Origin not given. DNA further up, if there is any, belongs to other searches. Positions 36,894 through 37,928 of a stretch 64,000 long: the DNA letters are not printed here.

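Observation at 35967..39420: AT-rich mosaic island inserted into the greA 3' end: IR-flanked zinc-ribbon NUDIX, two overlapping orphan genes and a RhuM/Fic protein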

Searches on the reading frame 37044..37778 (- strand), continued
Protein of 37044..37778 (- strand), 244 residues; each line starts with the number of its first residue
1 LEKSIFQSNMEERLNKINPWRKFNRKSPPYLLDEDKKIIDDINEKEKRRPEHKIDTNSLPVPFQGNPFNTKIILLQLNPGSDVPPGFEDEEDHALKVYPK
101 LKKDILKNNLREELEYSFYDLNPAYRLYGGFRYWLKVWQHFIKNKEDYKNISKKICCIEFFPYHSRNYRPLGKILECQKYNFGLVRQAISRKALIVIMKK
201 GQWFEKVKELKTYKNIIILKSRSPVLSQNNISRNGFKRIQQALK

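Call 86: search_protein_families(library=ncbifam, alignment_id=A1, max_evalue=0.01)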
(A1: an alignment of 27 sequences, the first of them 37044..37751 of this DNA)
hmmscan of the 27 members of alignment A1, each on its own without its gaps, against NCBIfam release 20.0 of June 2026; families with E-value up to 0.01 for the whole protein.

A. member 1, window:37044-37751:- (235 aa): 1 family
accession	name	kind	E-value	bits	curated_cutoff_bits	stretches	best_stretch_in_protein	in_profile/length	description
NF047634.1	antiviral_Brig1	equivalog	4.9e-07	29.5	230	1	42-159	40-152/254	anti-phage DNA glycosylase Brig1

B. families by the number of members that match (of 27 scanned): 1 family
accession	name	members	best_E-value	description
NF047634.1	antiviral_Brig1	27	9.6e-12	anti-phage DNA glycosylase Brig1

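Call 88: search_solved_structures(query=L008:5513-5977:+, max_evalue=1)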
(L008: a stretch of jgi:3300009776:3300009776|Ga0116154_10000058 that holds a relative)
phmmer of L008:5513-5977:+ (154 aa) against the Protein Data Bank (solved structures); distinct sequences matched with E-value up to 1: 2.
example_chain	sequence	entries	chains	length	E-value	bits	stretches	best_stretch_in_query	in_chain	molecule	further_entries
5u77_A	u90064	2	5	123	0.71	12.7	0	77-109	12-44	Oxysterol-binding protein-related protein 8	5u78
1v88_A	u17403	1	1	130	0.74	12.6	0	77-109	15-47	Oxysterol binding protein-related protein 8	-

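Call 90: get_annotated_region(hit=H1, flank=6000)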
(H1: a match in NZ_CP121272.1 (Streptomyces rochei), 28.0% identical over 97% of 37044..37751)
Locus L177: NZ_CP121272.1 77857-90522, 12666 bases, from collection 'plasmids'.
description: Streptomyces rochei strain JK1 plasmid unnamed, complete sequence
organism: Streptomyces rochei (NCBI taxid 1928)
taxonomy: Bacteria; Actinomycetota; Actinomycetes; Kitasatosporales; Streptomycetaceae; Streptomyces; Streptomyces rochei
host: -; source: cell culture,soil; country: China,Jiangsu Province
typing (MOB-suite, as given by PLSDB): non-mobilizable; replicon rep_cluster_1915
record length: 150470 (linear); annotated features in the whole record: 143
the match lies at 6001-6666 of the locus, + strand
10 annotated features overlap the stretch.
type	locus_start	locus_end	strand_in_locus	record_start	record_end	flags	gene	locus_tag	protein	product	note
CDS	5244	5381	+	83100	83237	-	-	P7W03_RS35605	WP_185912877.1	hypothetical protein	-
CDS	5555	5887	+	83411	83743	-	-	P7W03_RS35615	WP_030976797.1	hypothetical protein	-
CDS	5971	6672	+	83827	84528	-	-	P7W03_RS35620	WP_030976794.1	hypothetical protein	-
CDS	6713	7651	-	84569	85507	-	-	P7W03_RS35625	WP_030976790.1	hypothetical protein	-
CDS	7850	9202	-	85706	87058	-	-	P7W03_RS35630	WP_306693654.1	DnaB-like helicase C-terminal domain-containing protein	GO:0006260 - DNA replication [Evidence IEA]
CDS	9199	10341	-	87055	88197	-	-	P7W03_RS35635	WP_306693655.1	hypothetical protein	-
CDS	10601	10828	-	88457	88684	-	-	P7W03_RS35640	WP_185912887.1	helix-turn-helix domain-containing protein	-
CDS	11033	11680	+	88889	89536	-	-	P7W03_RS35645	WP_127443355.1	HAD-IA family hydrolase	GO:0008152 - metabolic process [Evidence IEA]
CDS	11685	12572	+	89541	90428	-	-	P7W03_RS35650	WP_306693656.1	DUF1932 domain-containing protein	-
CDS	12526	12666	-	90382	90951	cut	-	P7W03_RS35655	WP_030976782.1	guanylate kinase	-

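Call 93: search_dna_similar(query=window:37044-37751:-, collection=phages, mode=protein, max_evalue=0.001, max_rows=10)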
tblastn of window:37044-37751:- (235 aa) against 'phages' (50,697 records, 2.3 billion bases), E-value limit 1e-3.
Records with a match: 2; places in all: 2; records where one place covers at least 80% of the query: 2.
Best place of each record, by identity: <60% 2.
By first word of the organism name: Bacteriophage 2.
By host as written in the record: - 2.
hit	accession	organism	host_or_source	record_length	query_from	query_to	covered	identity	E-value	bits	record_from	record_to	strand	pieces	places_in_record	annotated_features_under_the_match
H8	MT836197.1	Bacteriophage sp.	human fecal samples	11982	44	235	82%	28.4%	9e-10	64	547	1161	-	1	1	record has no annotation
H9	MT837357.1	Bacteriophage sp.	human fecal samples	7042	41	234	83%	27.2%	1e-13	75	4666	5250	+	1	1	record has no annotation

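Call 94: fold_search(model_id=the predicted structure, library=pdb)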
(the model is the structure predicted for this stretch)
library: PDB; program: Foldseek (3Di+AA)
matches with E <= 10: 194; with E <= 0.001: 0
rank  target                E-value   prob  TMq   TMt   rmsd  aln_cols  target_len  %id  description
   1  3tkb                  2.4e-02  0.77  0.36  0.37  10.9       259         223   11  crystal structure of human uracil-DNA glycosylase D183G/K302R mutant (released 2011-10-12)
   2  8ail_A                4.1e-02  0.69  0.30  0.31  10.7       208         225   14  Bacillus phage VMY22 p56 in complex with Bacillus weidmannii Ung (released 2023-06-21)
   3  1l9g                  4.6e-02  0.75  0.33  0.39   9.2       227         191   13  CRYSTAL STRUCTURE OF URACIL-DNA GLYCOSYLASE FROM T. MARITIMA (released 2003-05-27)
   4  5gn2_A                5.8e-02  0.87  0.33  0.30   5.4       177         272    8  Crystal structure of Uracil DNA glycosylase (BdiUNG) from Bradyrhizobium diazoefficiens (released 2017-05-03)
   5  8ail_M                7.2e-02  0.60  0.30  0.32  10.5       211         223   13  Bacillus phage VMY22 p56 in complex with Bacillus weidmannii Ung (released 2023-06-21)
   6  1vk2                  8.6e-02  0.41  0.29  0.34  10.4       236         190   11  Crystal structure of Uracil-DNA glycosylase (TM0511) from Thermotoga maritima at 1.90 A resolution (released 2004-05-04)
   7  4ljr_A                8.6e-02  0.16  0.19  0.20  14.7       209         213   11  Structural insights into the unique single-stranded DNA binding mode of DNA processing protein A from Helicobacter pyl (released 2014-01-01)
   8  1okb_A                1.4e-01  0.44  0.37  0.38  10.8       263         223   12  crystal structure of Uracil-DNA glycosylase from Atlantic cod (Gadus morhua) (released 2004-04-05)
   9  1ui0                  1.6e-01  0.44  0.31  0.36   7.6       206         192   12  Crystal Structure Of Uracil-DNA Glycosylase From Thermus Thermophilus HB8 (released 2003-10-14)
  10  1wyw_A                1.6e-01  0.38  0.28  0.30   9.4       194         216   13  Crystal Structure of SUMO1-conjugated thymine DNA glycosylase (released 2005-06-21)
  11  3fck                  1.7e-01  0.35  0.32  0.33  11.1       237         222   12  Complex of UNG2 and a fragment-based design inhibitor (released 2009-04-28)
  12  4wrv                  2.1e-01  0.44  0.31  0.33  10.0       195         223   13  Crystal structure of Mycobacterium tuberculosis uracil-DNA glycosylase in complex with uracil, Form III (released 2015-07-15)
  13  1ui1                  2.2e-01  0.44  0.33  0.39   7.2       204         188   12  Crystal Structure Of Uracil-DNA Glycosylase From Thermus Thermophilus HB8 (released 2003-10-14)
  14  1yuo                  2.3e-01  0.30  0.32  0.33  11.2       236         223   11  Optimisation of the surface electrostatics as a strategy for cold adaptation of uracil-DNA N-glycosylase (UNG)from atlan (released 2005-03-01)
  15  4skn_E                2.4e-01  0.33  0.33  0.34  11.0       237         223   12  A NUCLEOTIDE-FLIPPING MECHANISM FROM THE STRUCTURE OF HUMAN URACIL-DNA GLYCOSYLASE BOUND TO DNA (released 1999-02-26)
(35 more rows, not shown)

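Call 102: search_protein_families(library=pfam, proteins=[L052:3329-4078:+], max_evalue=0.01)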
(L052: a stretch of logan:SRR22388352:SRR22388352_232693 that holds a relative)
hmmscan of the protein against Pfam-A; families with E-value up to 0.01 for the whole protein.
L052:3329-4078:+ (249 aa): 0 families

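Call 103: search_protein_families(library=padloc, proteins=[L052:3329-4078:+, L052:1972-2604:+], max_evalue=0.01)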
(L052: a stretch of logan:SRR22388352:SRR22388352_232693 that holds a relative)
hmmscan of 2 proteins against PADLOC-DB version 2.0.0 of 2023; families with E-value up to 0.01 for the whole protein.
L052:3329-4078:+ (249 aa): 0 families

L052:1972-2604:+ (210 aa): 0 families
